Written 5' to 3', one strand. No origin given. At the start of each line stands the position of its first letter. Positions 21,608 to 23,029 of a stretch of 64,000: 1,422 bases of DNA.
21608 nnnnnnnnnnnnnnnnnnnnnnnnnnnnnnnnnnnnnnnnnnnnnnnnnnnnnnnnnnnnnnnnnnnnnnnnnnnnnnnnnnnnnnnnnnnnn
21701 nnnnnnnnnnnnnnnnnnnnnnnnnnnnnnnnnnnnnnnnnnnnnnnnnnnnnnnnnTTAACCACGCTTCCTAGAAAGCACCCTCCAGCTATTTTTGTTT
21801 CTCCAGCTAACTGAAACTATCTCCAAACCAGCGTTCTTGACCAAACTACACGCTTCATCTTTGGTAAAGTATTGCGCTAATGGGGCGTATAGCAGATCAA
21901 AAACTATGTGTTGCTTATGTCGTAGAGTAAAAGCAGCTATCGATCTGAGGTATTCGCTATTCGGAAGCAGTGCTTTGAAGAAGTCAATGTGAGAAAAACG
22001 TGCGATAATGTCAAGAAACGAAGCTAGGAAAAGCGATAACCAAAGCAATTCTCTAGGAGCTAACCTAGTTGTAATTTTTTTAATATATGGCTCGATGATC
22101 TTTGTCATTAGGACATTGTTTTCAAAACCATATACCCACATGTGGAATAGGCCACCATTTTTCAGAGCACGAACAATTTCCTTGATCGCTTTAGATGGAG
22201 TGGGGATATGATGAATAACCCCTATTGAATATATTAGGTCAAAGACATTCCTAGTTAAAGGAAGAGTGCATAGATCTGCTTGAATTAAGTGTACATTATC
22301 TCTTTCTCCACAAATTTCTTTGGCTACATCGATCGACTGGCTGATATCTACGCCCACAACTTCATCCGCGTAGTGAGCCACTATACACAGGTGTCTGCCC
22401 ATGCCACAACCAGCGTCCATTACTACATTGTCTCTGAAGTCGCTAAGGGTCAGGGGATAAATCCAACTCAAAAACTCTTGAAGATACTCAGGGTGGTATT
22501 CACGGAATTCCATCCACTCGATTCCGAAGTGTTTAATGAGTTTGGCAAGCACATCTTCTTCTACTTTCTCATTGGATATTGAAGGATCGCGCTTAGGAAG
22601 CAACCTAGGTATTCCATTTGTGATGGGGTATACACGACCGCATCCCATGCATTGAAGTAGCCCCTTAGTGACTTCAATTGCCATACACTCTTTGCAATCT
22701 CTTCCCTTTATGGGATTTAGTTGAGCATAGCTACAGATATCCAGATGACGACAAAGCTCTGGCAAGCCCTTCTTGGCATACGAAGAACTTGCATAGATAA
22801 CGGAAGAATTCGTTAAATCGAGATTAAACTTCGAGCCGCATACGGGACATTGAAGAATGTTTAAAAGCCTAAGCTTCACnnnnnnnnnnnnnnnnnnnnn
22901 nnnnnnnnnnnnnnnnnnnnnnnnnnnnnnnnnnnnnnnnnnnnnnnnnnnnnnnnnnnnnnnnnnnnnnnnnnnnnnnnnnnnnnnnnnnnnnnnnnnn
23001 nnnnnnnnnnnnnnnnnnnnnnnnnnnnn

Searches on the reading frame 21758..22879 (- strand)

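Call 30: search_protein_families(library=pfam, proteins=[window:21758-22879:-], max_evalue=0.001)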
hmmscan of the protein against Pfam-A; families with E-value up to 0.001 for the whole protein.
window:21758-22879:- (373 aa): 10 families
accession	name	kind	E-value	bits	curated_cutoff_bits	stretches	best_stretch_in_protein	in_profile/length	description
PF08241.18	Methyltransf_11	-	1e-21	77.8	21.2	1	155-245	2-93/95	Methyltransferase domain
PF13649.12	Methyltransf_25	-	2.2e-18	67.2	27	1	153-243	1-97/97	Methyltransferase domain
PF13847.12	Methyltransf_31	-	1.8e-17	63.9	27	1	150-247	4-109/145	Methyltransferase domain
PF08242.18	Methyltransf_12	-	5.1e-14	53.2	30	1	154-245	1-98/98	Methyltransferase domain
PF13489.12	Methyltransf_23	-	3e-13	50.3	27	1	145-245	18-114/164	Methyltransferase domain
PF08003.17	Methyltransf_9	-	1.6e-10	40.9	23.8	1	145-256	111-229/315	Protein of unknown function (DUF1698)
PF03966.22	Trm112p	-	1.2e-09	38.3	22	1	2-89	1-40/40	Trm112p-like protein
PF01209.24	Ubie_methyltran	-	1.8e-05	24.6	20.1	1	150-269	48-173/233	ubiE/COQ5 methyltransferase family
PF02353.26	CMAS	-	9.9e-05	22.2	27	1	152-247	65-164/273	Mycolic acid cyclopropane synthetase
PF05401.17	NodS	-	0.00061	20.1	24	1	131-243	25-140/201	Nodulation protein S (NodS)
